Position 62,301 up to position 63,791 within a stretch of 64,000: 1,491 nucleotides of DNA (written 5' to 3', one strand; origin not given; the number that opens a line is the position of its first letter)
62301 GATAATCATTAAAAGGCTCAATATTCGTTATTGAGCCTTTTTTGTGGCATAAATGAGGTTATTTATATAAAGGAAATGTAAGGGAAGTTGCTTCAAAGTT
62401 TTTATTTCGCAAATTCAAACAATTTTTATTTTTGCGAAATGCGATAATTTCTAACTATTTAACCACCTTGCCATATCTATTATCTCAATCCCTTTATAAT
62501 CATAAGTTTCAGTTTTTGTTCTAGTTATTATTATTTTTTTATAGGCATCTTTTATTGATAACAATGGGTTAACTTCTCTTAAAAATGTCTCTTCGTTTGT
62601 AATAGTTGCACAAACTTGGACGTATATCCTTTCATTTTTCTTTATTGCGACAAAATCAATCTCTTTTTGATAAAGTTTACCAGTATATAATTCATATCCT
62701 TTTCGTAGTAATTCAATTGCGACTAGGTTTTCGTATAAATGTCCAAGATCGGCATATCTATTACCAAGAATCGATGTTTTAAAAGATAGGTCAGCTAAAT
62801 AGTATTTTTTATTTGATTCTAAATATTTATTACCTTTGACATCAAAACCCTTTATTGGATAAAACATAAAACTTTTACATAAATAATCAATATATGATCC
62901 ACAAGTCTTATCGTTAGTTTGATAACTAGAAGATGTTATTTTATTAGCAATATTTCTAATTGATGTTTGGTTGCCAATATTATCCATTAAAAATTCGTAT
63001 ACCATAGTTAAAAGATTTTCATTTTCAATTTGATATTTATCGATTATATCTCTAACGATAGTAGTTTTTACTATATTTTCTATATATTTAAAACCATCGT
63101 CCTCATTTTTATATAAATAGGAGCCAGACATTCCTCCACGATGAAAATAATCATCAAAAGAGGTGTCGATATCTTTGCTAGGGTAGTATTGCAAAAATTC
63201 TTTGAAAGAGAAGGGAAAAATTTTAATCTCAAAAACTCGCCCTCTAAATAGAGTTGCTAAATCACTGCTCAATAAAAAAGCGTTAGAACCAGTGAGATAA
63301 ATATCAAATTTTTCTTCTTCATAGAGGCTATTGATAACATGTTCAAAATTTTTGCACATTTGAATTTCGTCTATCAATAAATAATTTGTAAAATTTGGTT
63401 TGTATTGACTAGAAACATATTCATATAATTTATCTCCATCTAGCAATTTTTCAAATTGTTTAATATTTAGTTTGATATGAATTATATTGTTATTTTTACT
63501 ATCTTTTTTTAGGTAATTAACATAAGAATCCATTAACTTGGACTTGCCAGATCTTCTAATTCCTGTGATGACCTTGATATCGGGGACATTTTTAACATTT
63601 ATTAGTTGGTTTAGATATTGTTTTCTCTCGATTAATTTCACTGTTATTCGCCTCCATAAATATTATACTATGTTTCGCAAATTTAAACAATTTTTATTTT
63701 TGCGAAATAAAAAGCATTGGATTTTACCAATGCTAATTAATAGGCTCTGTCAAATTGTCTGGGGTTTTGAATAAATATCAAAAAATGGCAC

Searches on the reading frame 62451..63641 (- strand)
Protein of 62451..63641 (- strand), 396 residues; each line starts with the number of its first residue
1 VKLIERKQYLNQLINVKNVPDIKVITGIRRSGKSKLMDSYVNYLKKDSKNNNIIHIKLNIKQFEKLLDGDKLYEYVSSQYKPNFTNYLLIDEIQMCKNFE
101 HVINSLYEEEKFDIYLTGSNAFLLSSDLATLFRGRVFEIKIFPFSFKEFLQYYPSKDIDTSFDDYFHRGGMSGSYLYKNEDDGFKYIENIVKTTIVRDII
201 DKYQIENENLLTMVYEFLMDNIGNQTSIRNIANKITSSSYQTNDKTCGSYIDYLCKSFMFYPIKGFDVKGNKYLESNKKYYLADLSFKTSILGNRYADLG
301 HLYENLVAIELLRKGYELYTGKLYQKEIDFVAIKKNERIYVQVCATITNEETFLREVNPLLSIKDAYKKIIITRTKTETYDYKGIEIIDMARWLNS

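Call 6: search_protein_families(library=pfam, proteins=[window:62451-63641:-], max_evalue=0.01)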
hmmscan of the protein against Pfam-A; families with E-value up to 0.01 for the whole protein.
window:62451-63641:- (396 aa): 4 families
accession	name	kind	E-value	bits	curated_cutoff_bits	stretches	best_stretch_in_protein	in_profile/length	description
PF13173.12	AAA_14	-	1.4e-32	112.8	27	1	21-150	3-129/129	AAA domain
PF13635.12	DUF4143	-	1.8e-18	67.3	28.1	1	197-345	2-159/160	Domain of unknown function (DUF4143)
PF01637.24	ATPase_2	-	0.0013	19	33.2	1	6-86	4-88/225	ATPase domain predominantly from Archaea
PF24883.2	NPHP3_N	-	0.0051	17.5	24.8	0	17-50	19-52/164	Nephrocystin 3, N-terminal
